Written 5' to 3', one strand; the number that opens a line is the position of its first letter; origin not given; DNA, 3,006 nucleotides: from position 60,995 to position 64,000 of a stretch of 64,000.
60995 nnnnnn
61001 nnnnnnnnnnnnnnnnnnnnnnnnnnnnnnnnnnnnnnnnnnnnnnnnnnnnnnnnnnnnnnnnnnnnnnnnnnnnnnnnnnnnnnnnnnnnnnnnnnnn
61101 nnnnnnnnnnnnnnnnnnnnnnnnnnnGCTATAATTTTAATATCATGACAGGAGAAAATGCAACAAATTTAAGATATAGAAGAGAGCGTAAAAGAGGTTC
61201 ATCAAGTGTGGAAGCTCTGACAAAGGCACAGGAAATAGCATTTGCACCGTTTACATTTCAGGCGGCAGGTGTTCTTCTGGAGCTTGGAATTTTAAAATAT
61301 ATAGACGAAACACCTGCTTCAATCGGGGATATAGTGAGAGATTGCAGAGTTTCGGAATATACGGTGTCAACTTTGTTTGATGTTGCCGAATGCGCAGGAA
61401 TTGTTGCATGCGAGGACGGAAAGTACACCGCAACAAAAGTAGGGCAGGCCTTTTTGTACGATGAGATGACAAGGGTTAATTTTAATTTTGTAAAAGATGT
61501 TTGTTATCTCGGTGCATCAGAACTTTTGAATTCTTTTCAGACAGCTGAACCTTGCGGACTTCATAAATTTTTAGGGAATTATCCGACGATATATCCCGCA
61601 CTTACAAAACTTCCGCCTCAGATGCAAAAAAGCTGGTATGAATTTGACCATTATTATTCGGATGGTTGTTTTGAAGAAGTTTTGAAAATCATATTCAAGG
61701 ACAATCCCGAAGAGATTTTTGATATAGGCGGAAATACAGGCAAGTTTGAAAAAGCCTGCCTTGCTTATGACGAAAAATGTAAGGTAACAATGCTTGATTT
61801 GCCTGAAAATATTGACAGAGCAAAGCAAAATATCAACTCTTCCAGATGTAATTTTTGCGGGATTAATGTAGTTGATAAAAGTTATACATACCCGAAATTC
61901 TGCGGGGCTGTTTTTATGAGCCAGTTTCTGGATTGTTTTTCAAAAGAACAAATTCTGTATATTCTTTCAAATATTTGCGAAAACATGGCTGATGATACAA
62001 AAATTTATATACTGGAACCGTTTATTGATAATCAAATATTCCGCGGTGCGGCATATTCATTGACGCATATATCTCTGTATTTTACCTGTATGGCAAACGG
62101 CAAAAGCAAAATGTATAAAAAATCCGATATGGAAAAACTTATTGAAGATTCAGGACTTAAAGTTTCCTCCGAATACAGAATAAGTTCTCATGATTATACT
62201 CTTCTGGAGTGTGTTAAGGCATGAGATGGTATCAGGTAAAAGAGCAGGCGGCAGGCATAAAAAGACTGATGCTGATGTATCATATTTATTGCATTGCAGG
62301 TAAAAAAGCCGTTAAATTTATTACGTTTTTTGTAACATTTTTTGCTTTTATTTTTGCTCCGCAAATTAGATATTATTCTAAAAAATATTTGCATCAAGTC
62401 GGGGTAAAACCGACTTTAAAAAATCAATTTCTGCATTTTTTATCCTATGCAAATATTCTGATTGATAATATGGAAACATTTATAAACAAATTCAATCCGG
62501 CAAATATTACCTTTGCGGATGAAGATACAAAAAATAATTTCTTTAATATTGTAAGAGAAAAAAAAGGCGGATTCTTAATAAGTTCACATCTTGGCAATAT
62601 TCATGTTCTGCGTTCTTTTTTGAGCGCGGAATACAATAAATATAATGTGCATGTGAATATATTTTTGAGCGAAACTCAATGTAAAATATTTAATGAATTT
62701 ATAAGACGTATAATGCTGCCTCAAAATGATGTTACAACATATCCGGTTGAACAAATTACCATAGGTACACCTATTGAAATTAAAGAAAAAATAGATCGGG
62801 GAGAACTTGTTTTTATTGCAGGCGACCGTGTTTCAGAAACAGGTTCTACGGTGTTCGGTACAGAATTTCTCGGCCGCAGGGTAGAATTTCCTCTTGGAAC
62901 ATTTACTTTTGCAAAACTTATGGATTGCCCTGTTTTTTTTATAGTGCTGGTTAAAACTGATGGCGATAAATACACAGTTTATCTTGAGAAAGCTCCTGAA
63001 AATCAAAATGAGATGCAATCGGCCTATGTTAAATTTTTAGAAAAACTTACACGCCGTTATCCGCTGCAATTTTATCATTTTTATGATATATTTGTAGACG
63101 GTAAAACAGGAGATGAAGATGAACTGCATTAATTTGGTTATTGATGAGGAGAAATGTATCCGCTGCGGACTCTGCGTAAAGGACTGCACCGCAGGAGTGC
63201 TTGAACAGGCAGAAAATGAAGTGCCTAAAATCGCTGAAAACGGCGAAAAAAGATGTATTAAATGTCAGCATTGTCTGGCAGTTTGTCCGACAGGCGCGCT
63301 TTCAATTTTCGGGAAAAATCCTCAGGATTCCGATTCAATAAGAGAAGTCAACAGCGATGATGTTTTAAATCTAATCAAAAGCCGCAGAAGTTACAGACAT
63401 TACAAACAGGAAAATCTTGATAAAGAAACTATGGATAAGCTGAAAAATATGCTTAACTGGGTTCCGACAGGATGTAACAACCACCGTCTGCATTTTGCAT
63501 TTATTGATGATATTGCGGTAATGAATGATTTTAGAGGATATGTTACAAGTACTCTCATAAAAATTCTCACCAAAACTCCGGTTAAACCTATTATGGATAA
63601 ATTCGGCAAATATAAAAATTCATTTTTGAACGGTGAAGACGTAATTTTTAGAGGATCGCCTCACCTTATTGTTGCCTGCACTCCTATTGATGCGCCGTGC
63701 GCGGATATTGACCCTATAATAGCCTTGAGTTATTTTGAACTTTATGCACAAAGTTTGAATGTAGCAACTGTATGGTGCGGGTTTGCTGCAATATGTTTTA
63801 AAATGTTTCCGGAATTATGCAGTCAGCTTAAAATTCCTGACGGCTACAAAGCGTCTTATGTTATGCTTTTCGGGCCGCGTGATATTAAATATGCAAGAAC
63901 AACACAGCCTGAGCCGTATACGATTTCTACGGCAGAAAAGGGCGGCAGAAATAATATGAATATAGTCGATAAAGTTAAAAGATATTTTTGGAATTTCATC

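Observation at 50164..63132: Aryl-polyene (APE)-type type II PKS/FAS-like lipid cluster with non-canonical composition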

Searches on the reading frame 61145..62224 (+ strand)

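Call 4: search_protein_families(library=pfam, proteins=[window:61145-62224:+], max_evalue=0.01)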
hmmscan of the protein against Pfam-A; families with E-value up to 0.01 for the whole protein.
window:61145-62224:+ (359 aa): 4 families
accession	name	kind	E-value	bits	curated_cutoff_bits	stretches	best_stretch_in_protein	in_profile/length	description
PF21212.3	Dimerisation2-like_dom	-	8.2e-12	45.8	27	1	27-94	3-72/72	Dimerisation2-like domain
PF00891.24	Methyltransf_2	-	1e-09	38.5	22.3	1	179-337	54-208/210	O-methyltransferase domain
PF13489.12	Methyltransf_23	-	8.4e-06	26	27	1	167-342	1-163/164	Methyltransferase domain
PF25213.1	HVO_A0261_N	-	0.0088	16.3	35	0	48-104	15-71/86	HVO_A0261 N-terminal domain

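Call 6: search_protein_families(library=ncbifam, proteins=[window:61145-62224:+], max_evalue=0.01)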
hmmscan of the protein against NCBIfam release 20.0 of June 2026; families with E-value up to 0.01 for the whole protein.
window:61145-62224:+ (359 aa): 3 families
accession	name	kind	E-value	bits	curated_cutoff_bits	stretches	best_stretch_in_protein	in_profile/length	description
NF053543.1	FlxJ_fam_MTase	equivalog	3.6e-113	378.1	560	1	19-358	8-352/352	FlxJ family methyltransferase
TIGR02716.1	C20_methyl_CrtF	equivalog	3.7e-07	29.5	276.1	1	44-298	10-261/306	bacteriochlorophyllide d C-20 methyltransferase BchU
NF043040.1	corrin_prot_MT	hypoth_equivalog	1.1e-05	25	180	1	187-355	41-213/216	corrinoid protein-associated methyltransferase CpaM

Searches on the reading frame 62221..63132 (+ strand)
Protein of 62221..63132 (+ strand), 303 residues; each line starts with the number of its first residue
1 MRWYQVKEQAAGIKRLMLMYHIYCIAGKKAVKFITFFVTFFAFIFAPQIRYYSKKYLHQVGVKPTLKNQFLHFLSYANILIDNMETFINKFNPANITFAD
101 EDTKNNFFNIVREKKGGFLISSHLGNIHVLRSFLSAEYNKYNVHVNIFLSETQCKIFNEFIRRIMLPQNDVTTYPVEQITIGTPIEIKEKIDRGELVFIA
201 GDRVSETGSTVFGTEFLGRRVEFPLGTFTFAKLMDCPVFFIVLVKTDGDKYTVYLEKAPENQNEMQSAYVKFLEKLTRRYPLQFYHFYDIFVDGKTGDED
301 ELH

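Call 4: search_protein_families(library=pfam, proteins=[window:62221-63132:+], max_evalue=0.01)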
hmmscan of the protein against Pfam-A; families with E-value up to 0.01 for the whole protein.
window:62221-63132:+ (303 aa): 0 families

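Call 6: search_protein_families(library=ncbifam, proteins=[window:62221-63132:+], max_evalue=0.01)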
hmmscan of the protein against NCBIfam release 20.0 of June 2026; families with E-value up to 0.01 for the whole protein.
window:62221-63132:+ (303 aa): 3 families
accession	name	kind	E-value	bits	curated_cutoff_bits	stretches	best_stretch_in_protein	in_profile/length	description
NF004190.0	PRK05645.1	equivalog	3.9e-06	26.2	377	1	115-291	112-284/295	lysophospholipid acyltransferase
NF005120.0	PRK06553.1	equivalog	0.0015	17.9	273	1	102-258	119-264/308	lipid A biosynthesis lauroyl acyltransferase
NF005952.0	PRK08025.1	equivalog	0.0016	17.6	517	1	190-291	188-294/306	kdo(2)-lipid IV(A) palmitoleoyltransferase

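Call 75: find_homologous_proteins(query=window:62221-63132:+, max_evalue=0.00001)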
Query window:62221-63132:+ (303 aa): 86 proteins with E <= 0.00001 among 538 candidates.
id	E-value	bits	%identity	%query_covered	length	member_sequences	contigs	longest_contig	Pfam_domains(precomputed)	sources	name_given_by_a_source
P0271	1.0e-199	680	99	100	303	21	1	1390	-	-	-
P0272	2.9e-162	557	82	99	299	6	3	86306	-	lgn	-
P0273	4.8e-157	540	81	99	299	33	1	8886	-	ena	-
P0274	6.0e-156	536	84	96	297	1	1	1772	-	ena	-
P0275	6.2e-151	520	78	99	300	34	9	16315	-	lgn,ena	-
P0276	4.8e-115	402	61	97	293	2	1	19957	-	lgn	-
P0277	1.6e-113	397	63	96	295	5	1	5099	-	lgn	-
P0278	1.1e-101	358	57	96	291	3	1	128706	-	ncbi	-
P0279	7.9e-101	355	56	97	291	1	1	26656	-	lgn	-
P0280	6.0e-99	349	55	96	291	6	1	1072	-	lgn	-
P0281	5.8e-84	300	49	97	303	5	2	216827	-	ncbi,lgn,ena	-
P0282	5.3e-82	294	49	97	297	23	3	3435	-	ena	-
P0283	5.9e-82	294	50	98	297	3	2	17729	-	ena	-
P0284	1.3e-81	292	50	96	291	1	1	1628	-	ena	-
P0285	4.2e-81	291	47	97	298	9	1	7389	-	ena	-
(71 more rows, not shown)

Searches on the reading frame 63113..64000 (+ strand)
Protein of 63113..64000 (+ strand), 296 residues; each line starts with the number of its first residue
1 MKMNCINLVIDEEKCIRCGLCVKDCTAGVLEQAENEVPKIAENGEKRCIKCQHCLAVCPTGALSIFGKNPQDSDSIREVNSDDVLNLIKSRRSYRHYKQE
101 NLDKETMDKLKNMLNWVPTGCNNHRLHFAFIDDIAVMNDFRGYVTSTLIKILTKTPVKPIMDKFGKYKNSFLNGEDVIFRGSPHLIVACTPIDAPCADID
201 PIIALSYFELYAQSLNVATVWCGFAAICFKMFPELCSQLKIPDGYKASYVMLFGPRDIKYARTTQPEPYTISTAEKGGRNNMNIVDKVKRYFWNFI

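Call 4: search_protein_families(library=pfam, proteins=[window:63113-64000:+], max_evalue=0.01)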
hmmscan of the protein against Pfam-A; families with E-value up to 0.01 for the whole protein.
window:63113-64000:+ (296 aa): 14 families
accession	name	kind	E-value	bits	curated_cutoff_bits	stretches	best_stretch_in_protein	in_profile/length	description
PF00881.29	Nitroreductase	-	1.1e-15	58.6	23.5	1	88-254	1-166/167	Nitroreductase family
PF00037.32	Fer4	-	9.3e-11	41.5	21.1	2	9-30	2-23/24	4Fe-4S binding domain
PF12837.12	Fer4_6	-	2.4e-09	37.1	25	2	9-30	3-24/24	4Fe-4S binding domain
PF13237.11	Fer4_10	-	3.2e-09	37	25.5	2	8-59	2-53/53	4Fe-4S dicluster domain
PF12838.12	Fer4_7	-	6.5e-09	36.6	27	1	14-62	1-52/52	4Fe-4S dicluster domain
PF13187.11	Fer4_9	-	9.8e-09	35.6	27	1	14-62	1-51/52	4Fe-4S dicluster domain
PF14697.11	Fer4_21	-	1e-08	35.6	35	1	9-63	2-57/59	4Fe-4S dicluster domain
PF12797.12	Fer4_2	-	8.7e-08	32.1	24.5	1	9-26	4-21/22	4Fe-4S binding domain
PF13484.11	Fer4_16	-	2.2e-07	32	30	1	47-87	1-33/66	4Fe-4S double cluster binding domain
PF13183.11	Fer4_8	-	4.7e-06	27.5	27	1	46-64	3-21/68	4Fe-4S dicluster domain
PF12800.12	Fer4_4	-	9.7e-05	22.8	24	0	13-28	2-17/17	4Fe-4S binding domain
PF14512.11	TM1586_NiRdase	-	0.00014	22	27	1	84-131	2-48/215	Putative TM nitroreductase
PF13370.11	Fer4_13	-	0.003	18.6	24.5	0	46-60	4-18/58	4Fe-4S single cluster domain of Ferredoxin I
PF17179.9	Fer4_22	-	0.0053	18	27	0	47-113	1-72/95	4Fe-4S dicluster domain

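Call 6: search_protein_families(library=ncbifam, proteins=[window:63113-64000:+], max_evalue=0.01)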
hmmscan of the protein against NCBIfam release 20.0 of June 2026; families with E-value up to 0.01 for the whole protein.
window:63113-64000:+ (296 aa): 69 families (the best 25 are shown)
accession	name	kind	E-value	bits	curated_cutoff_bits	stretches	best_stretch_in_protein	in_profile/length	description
NF006221.0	PRK08348.1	subfamily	6.1e-10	38.9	124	1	8-65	39-94/136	NADH-plastoquinone oxidoreductase subunit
NF043069.1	T4HPD_activ_SAM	equivalog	8.7e-10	38.4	425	1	7-84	45-118/299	trans-4-hydroxy-L-proline dehydratase activase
TIGR02494.1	PFLE_PFLC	subfamily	2.2e-09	37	174.35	1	7-83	42-117/293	glycyl-radical enzyme activating protein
TIGR04395.1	cutC_activ_rSAM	equivalog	1.2e-08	34.6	360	1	7-82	48-122/309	choline TMA-lyase-activating enzyme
NF048010.1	SfplDhtActHpsHDes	equivalog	2.8e-08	33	430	1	7-85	49-127/298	(2S)-3-sulfopropanediol dehydratase activating enzyme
NF004539.0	PRK05888.1-5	equivalog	3e-07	30.2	225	1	42-80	57-94/162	NADH-quinone oxidoreductase subunit NuoI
NF004538.0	PRK05888.1-4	equivalog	3.3e-07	30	135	1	42-73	57-88/162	NADH-quinone oxidoreductase subunit NuoI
NF038196.1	ferrodoxin_EFR1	subfamily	3.4e-07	30.6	75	1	10-69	182-234/242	EFR1 family ferrodoxin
NF040864.1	HgcB_ferredoxin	equivalog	6.8e-07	29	99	1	4-65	5-63/93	mercury methylation ferredoxin HgcB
TIGR01944.1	rnfB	subfamily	1.3e-06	28.1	68.7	1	9-77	109-173/190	RnfABCDGE type electron transport complex subunit B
TIGR02512.1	FeFe_hydrog_A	subfamily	1.3e-06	27.5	405.95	1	8-64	2-68/375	[FeFe] hydrogenase, group A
NF007205.0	PRK09626.1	equivalog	1.7e-06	28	93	1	6-35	10-39/105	2-oxoglutarate-acceptor oxidoreductase subunit OorD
NF009053.0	PRK12387.1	subfamily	1.7e-06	27.9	204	1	12-65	37-92/180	formate hydrogenlyase complex iron-sulfur subunit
TIGR01971.1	NuoI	subfamily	2.1e-06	27.3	113.05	2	11-64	40-99/121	NADH-quinone oxidoreductase, chain I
TIGR04041.1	activase_YjjW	hypoth_equivalog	2.4e-06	27.2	250.2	1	12-62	40-86/276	YjjW family glycine radical enzyme activase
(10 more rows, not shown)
